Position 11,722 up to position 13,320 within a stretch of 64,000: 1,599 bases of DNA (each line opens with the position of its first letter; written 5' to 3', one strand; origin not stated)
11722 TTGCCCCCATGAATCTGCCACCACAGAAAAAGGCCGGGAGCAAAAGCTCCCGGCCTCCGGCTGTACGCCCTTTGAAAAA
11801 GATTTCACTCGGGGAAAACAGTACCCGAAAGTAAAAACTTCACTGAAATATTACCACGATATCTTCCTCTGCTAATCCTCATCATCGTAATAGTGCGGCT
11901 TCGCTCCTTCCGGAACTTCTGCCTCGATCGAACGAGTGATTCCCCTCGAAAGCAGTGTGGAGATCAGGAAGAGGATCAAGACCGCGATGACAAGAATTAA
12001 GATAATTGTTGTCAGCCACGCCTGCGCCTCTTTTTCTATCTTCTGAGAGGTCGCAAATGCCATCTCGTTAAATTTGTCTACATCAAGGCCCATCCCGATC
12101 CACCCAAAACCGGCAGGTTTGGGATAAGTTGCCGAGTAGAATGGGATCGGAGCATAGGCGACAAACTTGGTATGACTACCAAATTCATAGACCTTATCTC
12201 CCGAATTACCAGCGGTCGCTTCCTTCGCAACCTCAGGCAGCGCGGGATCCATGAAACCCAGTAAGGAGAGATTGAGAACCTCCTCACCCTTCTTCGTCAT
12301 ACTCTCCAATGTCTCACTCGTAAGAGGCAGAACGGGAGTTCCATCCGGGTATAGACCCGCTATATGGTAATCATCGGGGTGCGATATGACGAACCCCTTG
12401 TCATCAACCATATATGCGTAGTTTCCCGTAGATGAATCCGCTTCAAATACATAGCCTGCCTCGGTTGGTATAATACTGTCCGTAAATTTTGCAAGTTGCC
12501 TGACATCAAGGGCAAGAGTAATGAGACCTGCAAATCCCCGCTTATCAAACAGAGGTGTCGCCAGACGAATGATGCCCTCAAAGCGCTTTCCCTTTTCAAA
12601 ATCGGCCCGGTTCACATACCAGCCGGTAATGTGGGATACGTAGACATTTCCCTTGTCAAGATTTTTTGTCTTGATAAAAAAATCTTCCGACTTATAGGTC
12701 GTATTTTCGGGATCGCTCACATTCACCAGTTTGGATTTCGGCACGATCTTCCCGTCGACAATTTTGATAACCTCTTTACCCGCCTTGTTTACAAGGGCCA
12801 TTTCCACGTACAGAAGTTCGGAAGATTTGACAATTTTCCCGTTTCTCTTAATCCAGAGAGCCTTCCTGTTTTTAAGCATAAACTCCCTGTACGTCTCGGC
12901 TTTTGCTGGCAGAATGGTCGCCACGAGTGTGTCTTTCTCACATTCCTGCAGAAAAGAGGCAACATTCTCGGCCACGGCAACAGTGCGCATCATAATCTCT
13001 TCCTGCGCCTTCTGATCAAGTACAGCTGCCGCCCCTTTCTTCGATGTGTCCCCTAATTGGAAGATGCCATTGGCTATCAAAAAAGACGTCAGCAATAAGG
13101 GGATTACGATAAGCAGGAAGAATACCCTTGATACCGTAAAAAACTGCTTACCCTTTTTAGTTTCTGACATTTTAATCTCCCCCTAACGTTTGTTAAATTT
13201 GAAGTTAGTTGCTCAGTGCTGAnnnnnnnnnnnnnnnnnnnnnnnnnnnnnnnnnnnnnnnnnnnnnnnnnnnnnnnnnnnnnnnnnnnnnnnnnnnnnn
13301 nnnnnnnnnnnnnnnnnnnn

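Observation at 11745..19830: Fo operon split by a two-component system, with a sigma-54 promoter and palindromic enhancer in front of an orphan c-subunit / Cache-only protein operon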

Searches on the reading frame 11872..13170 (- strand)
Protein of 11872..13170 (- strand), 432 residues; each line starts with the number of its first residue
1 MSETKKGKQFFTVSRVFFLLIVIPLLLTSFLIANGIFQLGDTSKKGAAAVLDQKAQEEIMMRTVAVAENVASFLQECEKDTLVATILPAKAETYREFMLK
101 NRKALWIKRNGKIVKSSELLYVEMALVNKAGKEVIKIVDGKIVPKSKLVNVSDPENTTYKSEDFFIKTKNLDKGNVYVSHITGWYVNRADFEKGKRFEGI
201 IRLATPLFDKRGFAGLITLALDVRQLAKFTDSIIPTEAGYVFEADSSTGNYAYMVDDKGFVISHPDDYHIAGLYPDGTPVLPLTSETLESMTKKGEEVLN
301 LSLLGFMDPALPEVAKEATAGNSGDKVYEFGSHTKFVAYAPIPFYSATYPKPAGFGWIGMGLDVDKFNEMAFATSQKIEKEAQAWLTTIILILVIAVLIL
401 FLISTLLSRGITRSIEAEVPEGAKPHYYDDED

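Call 3: search_protein_families(library=pfam, proteins=[window:11872-13170:-], max_evalue=0.01)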
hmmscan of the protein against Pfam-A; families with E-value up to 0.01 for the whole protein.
window:11872-13170:- (432 aa): 2 families
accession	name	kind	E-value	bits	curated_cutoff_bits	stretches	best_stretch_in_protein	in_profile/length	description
PF02743.24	dCache_1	-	5.9e-12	46.1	45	1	58-344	31-232/240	Cache domain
PF21623.3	HK_sensor_dom_bact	-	0.0072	15.9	27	0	114-230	60-169/253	Bacterial histidine kinase, sensor domain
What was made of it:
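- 11872..13170 (-): Transmitter-less TM-dCache-TM membrane protein (Cache-only, 432 aa). dCache_1 is the only Pfam domain (call 3).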

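Call 10: find_homologous_proteins(query=window:11872-13170:-, max_evalue=0.00001)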
Query window:11872-13170:- (432 aa): 788 proteins with E <= 0.00001 among 8000 candidates; the best 120 are listed.
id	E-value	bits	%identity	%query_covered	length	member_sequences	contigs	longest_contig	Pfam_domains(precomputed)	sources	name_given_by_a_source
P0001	2.2e-275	931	97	100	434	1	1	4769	PF02743.25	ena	-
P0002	5.1e-275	930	97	100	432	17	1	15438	PF02743.25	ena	-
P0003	2.6e-274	927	97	100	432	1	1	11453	PF02743.25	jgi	-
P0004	1.1e-268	909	94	100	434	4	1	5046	PF02743.25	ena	-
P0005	2.1e-265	898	93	100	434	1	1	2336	PF02743.25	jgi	jgi:hypothetical protein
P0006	5.5e-265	897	93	100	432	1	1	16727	PF02743.25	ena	-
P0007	3.4e-258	874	90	100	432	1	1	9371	PF02743.25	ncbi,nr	ncbi:MAG: cache domain-containing protein [Deltaproteobacteria bacterium]|nr:cache domain-containing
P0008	1.2e-254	862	88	100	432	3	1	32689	PF02743.25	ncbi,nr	ncbi:MAG TPA: cache domain-containing protein [Syntrophales bacterium]|nr:cache domain-containing pr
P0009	2.6e-253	858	89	100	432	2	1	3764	PF02743.25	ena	-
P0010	1.0e-250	850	88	100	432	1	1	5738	PF02743.25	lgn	-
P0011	1.9e-250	849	88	100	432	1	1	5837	PF02743.25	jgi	-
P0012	2.6e-250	848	87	100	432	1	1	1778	PF02743.25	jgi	-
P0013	1.1e-249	846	87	100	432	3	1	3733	PF02743.25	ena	-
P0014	1.3e-249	846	87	100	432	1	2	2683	PF02743.25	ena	-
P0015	6.7e-249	844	88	100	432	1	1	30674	PF02743.25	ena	-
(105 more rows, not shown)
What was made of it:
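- On dCache_1 extracytoplasmic sensor domain: The same holds in all 120 listed homologs of 429-449 aa (call 10).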

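Call 12: find_related_loci(query=A1, collection=genome_contigs, flank=10000)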
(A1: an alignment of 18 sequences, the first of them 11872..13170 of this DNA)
Query A1 (432 aa) in genome_contigs; peptide patterns used: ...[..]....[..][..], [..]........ (x = any residue, [..] = any of these).
412 stretches matched a pattern; 279 encode a relative of the query (tblastn E <= 1e-3); the best 80 are kept; 80 distinct loci.
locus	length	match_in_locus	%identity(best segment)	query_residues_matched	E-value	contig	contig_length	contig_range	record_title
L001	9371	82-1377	90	1-432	0e+0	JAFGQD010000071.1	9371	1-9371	MAG: Deltaproteobacteria bacterium isolate Zod_Metabat.729 k87_2329218, whole genome shotgun sequence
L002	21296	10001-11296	88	1-432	0e+0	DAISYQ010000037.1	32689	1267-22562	MAG TPA_asm: Syntrophales bacterium isolate CTOTU18710 NODE_1054_length_32689_cov_8.269688, whole genome shotgun sequenc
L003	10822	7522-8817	88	1-432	0e+0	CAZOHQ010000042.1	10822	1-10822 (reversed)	MAG TPA_asm: uncultured Syntrophaceae bacterium isolate binchicken_co42_435 genome assembly, contig: NODE_9963_length_10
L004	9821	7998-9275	84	1-428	0e+0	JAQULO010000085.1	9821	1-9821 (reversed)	MAG: Syntrophales bacterium isolate STD1_132 NODE_20227_length_9821_cov_4.055808_Sandtown_D1, whole genome shotgun seque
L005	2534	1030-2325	87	1-432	0e+0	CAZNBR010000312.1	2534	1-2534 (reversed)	MAG TPA_asm: uncultured Syntrophaceae bacterium isolate SRP178699_co1_451 genome assembly, contig: NODE_69450_length_253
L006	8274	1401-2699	81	1-432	0e+0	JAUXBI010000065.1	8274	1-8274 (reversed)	MAG: Syntrophaceae bacterium isolate CSMAG_2795 CSMAG_2795_k117_3080447_length_8274_cov_16.0000, whole genome shotgun se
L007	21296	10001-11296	83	1-432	0e+0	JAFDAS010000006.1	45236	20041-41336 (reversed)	MAG: Deltaproteobacteria bacterium isolate AB_3033_Bin_88 AB_3033_Bin_88_scaffold_1255, whole genome shotgun sequence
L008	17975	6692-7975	83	1-428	0e+0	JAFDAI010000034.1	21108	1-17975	MAG: Deltaproteobacteria bacterium isolate AB_1215_Bin_93 AB_1215_Bin_93_scaffold_1270, whole genome shotgun sequence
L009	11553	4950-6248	82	1-432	0e+0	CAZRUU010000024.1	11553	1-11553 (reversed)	MAG TPA_asm: uncultured Syntrophaceae bacterium isolate SRP191223_co2_122 genome assembly, contig: NODE_4515_length_1155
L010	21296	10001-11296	80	1-432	0e+0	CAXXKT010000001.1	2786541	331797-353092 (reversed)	MAG: Syntrophales bacterium isolate 9e353863-e3ae-4afc-92d2-6aad0841dacd genome assembly, contig: contig_1, whole genome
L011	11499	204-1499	84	1-432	0e+0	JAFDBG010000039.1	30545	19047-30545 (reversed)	MAG: Deltaproteobacteria bacterium isolate AB_69_Bin_260 AB_69_Bin_260_scaffold_3685, whole genome shotgun sequence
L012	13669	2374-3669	79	1-432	0e+0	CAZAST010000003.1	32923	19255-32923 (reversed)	MAG TPA_asm: uncultured Syntrophaceae bacterium isolate SRP192927_co6_553 genome assembly, contig: NODE_2354_length_3292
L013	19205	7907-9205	82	1-432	0e+0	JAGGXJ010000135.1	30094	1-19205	MAG: Syntrophobacterales bacterium isolate AUK149 PB_MBMC_103_c_000000000152, whole genome shotgun sequence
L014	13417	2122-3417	78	1-432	0e+0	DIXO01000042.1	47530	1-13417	MAG TPA_asm: Syntrophaceae bacterium UBA6078 UBA6078_contig_4605, whole genome shotgun sequence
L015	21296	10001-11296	70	1-432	0e+0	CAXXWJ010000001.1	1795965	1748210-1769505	MAG: Syntrophales bacterium isolate 245eff7d-e5b7-4493-ab22-9b904db7233a genome assembly, contig: contig_1, whole genome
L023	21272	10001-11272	65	1-424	0e+0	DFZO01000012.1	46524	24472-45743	MAG TPA_asm: Syntrophaceae bacterium UBA4054 UBA4054_contig_530, whole genome shotgun sequence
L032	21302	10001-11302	65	1-432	0e+0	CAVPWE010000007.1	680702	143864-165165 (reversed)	MAG: uncultured delta proteobacterium isolate MFD00032.bin.1.44 genome assembly, contig: contig_87517, whole genome shot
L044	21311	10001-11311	63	1-432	0e+0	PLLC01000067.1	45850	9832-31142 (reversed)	MAG: Syntrophaceae bacterium isolate fen_1170 73.20120800_E3X.7_contig_1227, whole genome shotgun sequence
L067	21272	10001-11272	60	1-424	1e-176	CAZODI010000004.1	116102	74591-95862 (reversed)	MAG TPA_asm: uncultured Syntrophaceae bacterium isolate binchicken_co20_342 genome assembly, contig: NODE_430_length_116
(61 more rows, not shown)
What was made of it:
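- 11872..13170 (-): 279 relatives in species-level genomes (call 12).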

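Call 24: search_protein_representatives(alignment_id=A1)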
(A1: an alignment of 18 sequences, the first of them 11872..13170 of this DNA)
Query: 18 sequences, 436 profile positions. Proteins with E-value up to 0.001 (for the whole library): 774; up to 1e-10: 395; up to 1e-30: 235. The best 150 are listed.
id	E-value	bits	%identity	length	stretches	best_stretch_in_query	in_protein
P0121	1.0e-216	736.0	-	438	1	1-435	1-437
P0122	6.8e-179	611.3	-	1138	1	8-419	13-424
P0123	5.2e-125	433.8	-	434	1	9-414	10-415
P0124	4.0e-107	374.8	-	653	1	20-416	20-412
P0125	1.3e-100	353.4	-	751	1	39-416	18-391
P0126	4.9e-97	341.6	-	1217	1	22-416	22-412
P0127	8.5e-94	330.9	-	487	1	18-415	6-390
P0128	1.4e-92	326.9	-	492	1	15-415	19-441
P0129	3.8e-92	325.5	-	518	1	16-417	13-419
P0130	1.1e-91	324.0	-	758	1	14-415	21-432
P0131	1.1e-91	323.9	-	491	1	12-415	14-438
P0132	4.6e-90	318.6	-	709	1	18-416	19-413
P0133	6.4e-87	308.3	-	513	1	15-416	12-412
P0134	8.3e-87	307.9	-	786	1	20-409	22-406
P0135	8.2e-84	298.0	-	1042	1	17-415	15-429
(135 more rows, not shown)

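Call 26: search_protein_families(library=pfam, proteins=[P0122, P0123, P0124, P0125, P0126, P0127, P0128, P0130, P0132], max_evalue=0.0001)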
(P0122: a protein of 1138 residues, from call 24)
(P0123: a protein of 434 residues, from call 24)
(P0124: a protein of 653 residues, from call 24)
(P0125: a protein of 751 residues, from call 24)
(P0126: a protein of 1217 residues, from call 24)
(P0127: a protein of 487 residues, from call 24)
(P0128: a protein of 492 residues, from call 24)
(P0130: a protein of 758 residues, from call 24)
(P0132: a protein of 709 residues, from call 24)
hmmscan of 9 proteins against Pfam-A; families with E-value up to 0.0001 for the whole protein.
P0122 (1138 aa): 11 families
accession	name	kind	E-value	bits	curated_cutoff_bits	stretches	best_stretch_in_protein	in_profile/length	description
PF02518.31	HATPase_c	-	1.4e-24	87.1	26.4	1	1021-1137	2-110/111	Histidine kinase-, DNA gyrase B-, and HSP90-like ATPase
PF00989.32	PAS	-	1e-14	54.9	22.6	1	447-486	5-44/113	PAS fold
PF13426.13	PAS_9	-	1.4e-13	51.5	27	1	456-574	4-103/103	PAS domain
PF02743.24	dCache_1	-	2.7e-12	47.2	45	1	102-349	49-232/240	Cache domain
PF08448.16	PAS_4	-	1.5e-10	41.7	23.1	0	540-575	74-108/110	PAS fold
PF13185.12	GAF_2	-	3e-10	40.9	28.6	1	628-738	26-134/136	GAF domain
PF13188.13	PAS_8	-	6.8e-09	35.8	21.8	0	778-832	1-55/65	PAS domain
PF01590.32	GAF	-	5.9e-07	30.5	22.4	1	605-739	2-133/133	GAF domain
PF00512.31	HisKA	-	1.5e-06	28.6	26.9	1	907-974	2-63/66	His Kinase A (phospho-acceptor) domain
PF21623.3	HK_sensor_dom_bact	-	5.8e-06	26.1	27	1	125-259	66-191/253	Bacterial histidine kinase, sensor domain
PF13492.12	GAF_3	-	2.3e-05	25.3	27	1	680-741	68-129/129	GAF domain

P0123 (434 aa): 1 family
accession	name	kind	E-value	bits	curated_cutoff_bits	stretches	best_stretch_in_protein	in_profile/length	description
PF02743.24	dCache_1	-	2.5e-09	37.5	45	1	107-347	62-234/240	Cache domain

P0124 (653 aa): 4 families
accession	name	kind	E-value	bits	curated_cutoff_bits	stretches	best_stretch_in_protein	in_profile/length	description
PF02743.24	dCache_1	-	1.7e-15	57.7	45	1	56-342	8-234/240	Cache domain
PF01590.32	GAF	-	3.4e-12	47.5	22.4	1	479-596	2-133/133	GAF domain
PF13185.12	GAF_2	-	4.9e-12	46.6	28.6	1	478-597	3-136/136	GAF domain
PF00672.30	HAMP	-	1.1e-08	35.7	25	1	403-457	2-52/53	HAMP domain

P0125 (751 aa): 3 families
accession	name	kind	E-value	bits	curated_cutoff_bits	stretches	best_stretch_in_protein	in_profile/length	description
PF02518.31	HATPase_c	-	9.5e-22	78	26.4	1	633-740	2-108/111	Histidine kinase-, DNA gyrase B-, and HSP90-like ATPase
PF02743.24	dCache_1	-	3.8e-10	40.1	45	1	45-320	18-233/240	Cache domain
PF00672.30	HAMP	-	9.4e-10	39.1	25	1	381-437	1-53/53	HAMP domain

P0126 (1217 aa): 9 families
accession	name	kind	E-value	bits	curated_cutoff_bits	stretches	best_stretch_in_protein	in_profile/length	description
PF00072.30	Response_reg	-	1.7e-44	151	30.2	2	1092-1204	1-110/111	Response regulator receiver domain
PF02518.31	HATPase_c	-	7.2e-29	100.9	26.4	1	780-910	1-109/111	Histidine kinase-, DNA gyrase B-, and HSP90-like ATPase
PF00512.31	HisKA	-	1.7e-22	79.7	26.9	1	669-733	2-66/66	His Kinase A (phospho-acceptor) domain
PF00672.30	HAMP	-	1.6e-11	44.8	25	1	403-458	2-53/53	HAMP domain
PF13426.13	PAS_9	-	1.2e-10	42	27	1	512-608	7-103/103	PAS domain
PF00989.32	PAS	-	4.6e-08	33.5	22.6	1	496-597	1-104/113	PAS fold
PF13188.13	PAS_8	-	8.3e-08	32.3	21.8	1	496-554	1-59/65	PAS domain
PF08447.18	PAS_3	-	3e-05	24.6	25.6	1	556-601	43-87/89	PAS fold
PF08448.16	PAS_4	-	6.6e-05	23.5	23.1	1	502-611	1-110/110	PAS fold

P0127 (487 aa): 2 families
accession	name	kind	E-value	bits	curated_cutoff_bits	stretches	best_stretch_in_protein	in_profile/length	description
PF02743.24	dCache_1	-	1.6e-13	51.2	45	1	54-321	18-234/240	Cache domain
PF00672.30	HAMP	-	2.9e-10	40.7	25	1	381-437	1-52/53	HAMP domain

P0128 (492 aa): 2 families
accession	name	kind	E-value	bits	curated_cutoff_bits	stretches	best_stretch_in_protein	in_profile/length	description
PF00672.30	HAMP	-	2.8e-12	47.2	25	1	432-483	1-52/53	HAMP domain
PF02743.24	dCache_1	-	1.5e-09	38.2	45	1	64-372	12-234/240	Cache domain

P0130 (758 aa): 3 families
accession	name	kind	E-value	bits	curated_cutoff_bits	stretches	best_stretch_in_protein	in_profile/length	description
PF00015.26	MCPsignal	-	1.3e-31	110.2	34.6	1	539-719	3-169/172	Methyl-accepting chemotaxis protein (MCP) signalling domain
PF00672.30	HAMP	-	2.8e-15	56.8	25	1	424-473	2-51/53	HAMP domain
PF18947.5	HAMP_2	-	8e-05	23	24.3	0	428-472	20-64/67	HAMP domain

P0132 (709 aa): 4 families
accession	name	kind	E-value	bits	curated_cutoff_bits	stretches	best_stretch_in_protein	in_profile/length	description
PF01590.32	GAF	-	1.7e-11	45.2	22.4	1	483-629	1-115/133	GAF domain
PF02743.24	dCache_1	-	2.6e-09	37.4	45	1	55-341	6-232/240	Cache domain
PF13185.12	GAF_2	-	3.2e-07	31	28.6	1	482-621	2-115/136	GAF domain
PF00672.30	HAMP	-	4.4e-05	24.2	25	0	403-459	1-52/53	HAMP domain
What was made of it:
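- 11872..13170 (-): The whole module is homologous to the sensor ends of kinases, MCPs and HAMP-GAF proteins (calls 24, 26).
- Closest known: dCache_1 sensor modules of histidine kinases and chemoreceptors. Same: Full-length homology to the sensor ends of kinases, MCPs and HAMP-GAF proteins (calls 24, 26).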

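Call 27: find_encoding_contigs(protein=P0122, flank=6000, max_places=4)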
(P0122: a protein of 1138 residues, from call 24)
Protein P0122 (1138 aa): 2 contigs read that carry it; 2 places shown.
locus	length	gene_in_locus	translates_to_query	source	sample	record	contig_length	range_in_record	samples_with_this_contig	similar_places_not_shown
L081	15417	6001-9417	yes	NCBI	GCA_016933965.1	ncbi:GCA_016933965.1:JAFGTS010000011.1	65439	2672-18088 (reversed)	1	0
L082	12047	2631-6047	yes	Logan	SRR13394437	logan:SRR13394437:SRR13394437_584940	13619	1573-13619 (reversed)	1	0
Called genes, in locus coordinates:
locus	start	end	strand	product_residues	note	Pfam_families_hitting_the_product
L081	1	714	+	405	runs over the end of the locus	PF02441:Flavoprotein, PF04127:DFP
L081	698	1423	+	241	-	PF03167:UDG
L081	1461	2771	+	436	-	PF25145:NfeD1b_N, PF24961:NfeD_membrane, PF01957:NfeD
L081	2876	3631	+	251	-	PF01145:Band_7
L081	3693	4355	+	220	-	PF00702:Hydrolase (faint), PF06888:Put_Phosphatase, PF12710:HAD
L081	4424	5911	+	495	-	PF00662:Proton_antipo_N (faint), PF00361:Proton_antipo_M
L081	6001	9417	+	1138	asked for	PF02743:dCache_1, PF21623:HK_sensor_dom_bact (weak), PF00989:PAS (weak), PF13426:PAS_9 (weak), PF01590:GAF (weak), PF13185:GAF_2, PF00512:HisKA (weak), PF02518:HATPase_c, +3 more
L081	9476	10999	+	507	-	PF00072:Response_reg, PF00989:PAS, PF08448:PAS_4 (faint), PF13426:PAS_9, PF02518:HATPase_c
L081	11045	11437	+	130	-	PF00072:Response_reg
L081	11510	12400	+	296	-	PF00582:Usp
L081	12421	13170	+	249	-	PF00582:Usp (faint)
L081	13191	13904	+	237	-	PF01899:MNHE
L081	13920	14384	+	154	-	PF04039:MnhB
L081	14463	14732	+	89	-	PF04066:MrpF_PhaF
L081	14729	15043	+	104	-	PF03334:PhaG_MnhG_YufB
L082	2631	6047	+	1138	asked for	PF02743:dCache_1, PF21623:HK_sensor_dom_bact (weak), PF00989:PAS (weak), PF13426:PAS_9 (weak), PF01590:GAF (weak), PF13185:GAF_2, PF00512:HisKA (weak), PF02518:HATPase_c, +3 more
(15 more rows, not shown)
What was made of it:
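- The closest fused relative of the sensor is a kinase inside an Mrp-type antiporter cluster (call 27).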

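Call 28: find_encoding_contigs(protein=P0123, flank=6000, max_places=4)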
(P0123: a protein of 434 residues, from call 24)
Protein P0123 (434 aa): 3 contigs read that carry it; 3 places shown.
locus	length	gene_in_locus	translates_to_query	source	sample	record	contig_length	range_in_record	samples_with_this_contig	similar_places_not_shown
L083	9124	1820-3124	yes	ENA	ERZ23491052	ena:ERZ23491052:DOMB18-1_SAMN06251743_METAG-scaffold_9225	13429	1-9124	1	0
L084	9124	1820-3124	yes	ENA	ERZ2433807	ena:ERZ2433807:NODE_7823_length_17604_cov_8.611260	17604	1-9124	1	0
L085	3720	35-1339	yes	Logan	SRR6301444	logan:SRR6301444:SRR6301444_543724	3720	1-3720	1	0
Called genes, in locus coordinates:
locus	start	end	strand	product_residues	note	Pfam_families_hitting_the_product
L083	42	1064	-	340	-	PF01384:PHO4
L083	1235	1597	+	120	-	PF00137:ATP-synt_C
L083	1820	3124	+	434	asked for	PF02743:dCache_1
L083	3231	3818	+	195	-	PF02508:Rnf-Nqr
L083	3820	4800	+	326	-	PF04060:FeS, PF14697:Fer4_21, PF25160:LdpA_Fe-S-bd, PF00037:Fer4, PF12838:Fer4_7, PF13187:Fer4_9, PF13237:Fer4_10, PF00037:Fer4, +22 more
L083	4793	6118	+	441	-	PF13375:RnfC_N, PF01512:Complex1_51K, PF10531:SLBB, PF13183:Fer4_8 (faint), PF13534:Fer4_17 (faint), PF13237:Fer4_10, PF12838:Fer4_7, PF13187:Fer4_9, +4 more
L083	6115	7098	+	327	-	PF03116:NQR2_RnfD_RnfE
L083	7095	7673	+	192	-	PF04205:FMN_bind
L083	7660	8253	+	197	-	PF02508:Rnf-Nqr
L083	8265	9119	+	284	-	PF00175:NAD_binding_1 (weak), PF10418:DHODB_Fe-S_bind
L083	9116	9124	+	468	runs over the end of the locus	PF14691:Fer4_20, PF13241:NAD_binding_7 (faint), PF01262:AlaDh_PNT_C (faint), PF13738:Pyr_redox_3 (faint), PF03807:F420_oxidored (faint), PF07992:Pyr_redox_2, PF13450:NAD_binding_8 (weak), PF00070:Pyr_redox (weak)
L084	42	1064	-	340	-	PF01384:PHO4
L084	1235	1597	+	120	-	PF00137:ATP-synt_C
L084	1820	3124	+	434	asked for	PF02743:dCache_1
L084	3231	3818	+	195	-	PF02508:Rnf-Nqr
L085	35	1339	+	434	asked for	PF02743:dCache_1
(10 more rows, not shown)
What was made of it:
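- A distant pair lies next to rnf (call 28).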

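Call 29: predict_structure(alignment_id=A1)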
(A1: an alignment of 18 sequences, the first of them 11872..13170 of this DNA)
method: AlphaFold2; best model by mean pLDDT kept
length: 432 residues; sequences in the alignment: 18
mean_pLDDT: 50.5   pTM: 0.39
mean pLDDT of the five models: 50.5, 44.9, 41.8, 40.9, 40.2
residues with pLDDT >= 90: 0; 70-90: 47; 50-70: 168; < 50: 217
segments of 3 or more residues with pLDDT < 50: 1-94, 183-188, 194-197, 226-252, 263-271, 340-389, 413-416, 418-432
pLDDT, mean of each block of 10 residues (from residue 1): 32 41 47 34 29 33 28 28 31 53 57 60 69 65 68 75 77 55 46 50 61 67 49 24 31 54 44 56 74 63 70 68 55 51 42 41 45 45 45 62 63 48 42 30
secondary structure, 60 per line:
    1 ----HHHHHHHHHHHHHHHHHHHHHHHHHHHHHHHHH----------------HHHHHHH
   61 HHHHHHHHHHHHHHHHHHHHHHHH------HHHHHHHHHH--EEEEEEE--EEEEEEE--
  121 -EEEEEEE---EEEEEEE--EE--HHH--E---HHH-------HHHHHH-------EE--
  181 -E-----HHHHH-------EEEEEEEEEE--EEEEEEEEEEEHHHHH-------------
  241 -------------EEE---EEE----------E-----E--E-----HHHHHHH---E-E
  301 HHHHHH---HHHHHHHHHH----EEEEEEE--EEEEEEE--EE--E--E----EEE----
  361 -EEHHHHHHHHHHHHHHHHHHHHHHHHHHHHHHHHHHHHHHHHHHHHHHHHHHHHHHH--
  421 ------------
elements in order: H5-37 H54-84 H91-100 E103-109 E112-118 E122-128 E132-138 H164-169 H188-192 E200-209 E212-222 H223-227 E254-256 E260-262 H288-294 H301-306 H310-319 E324-330 E333-339 E354-356 H364-418
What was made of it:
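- Tried and rejected: With 18 close homologs it gave pLDDT 50 and was unusable (call 29).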

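Call 38: find_encoding_contigs(protein=P0127, flank=5000, max_places=2)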
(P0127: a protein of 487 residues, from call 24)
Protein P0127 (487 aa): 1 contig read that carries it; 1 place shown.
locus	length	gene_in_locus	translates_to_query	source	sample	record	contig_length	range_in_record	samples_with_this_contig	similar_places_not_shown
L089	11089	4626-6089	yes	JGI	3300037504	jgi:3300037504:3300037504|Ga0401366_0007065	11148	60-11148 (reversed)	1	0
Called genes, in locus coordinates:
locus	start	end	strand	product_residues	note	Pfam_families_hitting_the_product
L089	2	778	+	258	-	?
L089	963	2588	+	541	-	PF00528:BPD_transp_1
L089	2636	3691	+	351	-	PF00005:ABC_tran, PF13304:AAA_21 (faint), PF08402:TOBE_2 (weak)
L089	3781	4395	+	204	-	PF06445:GyrI-like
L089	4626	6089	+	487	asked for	PF02743:dCache_1, PF00672:HAMP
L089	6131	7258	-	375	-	PF01368:DHH (weak)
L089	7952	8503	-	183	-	-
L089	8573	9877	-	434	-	PF02775:TPP_enzyme_C, PF01558:POR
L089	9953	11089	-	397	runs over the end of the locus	PF01642:MM_CoA_mutase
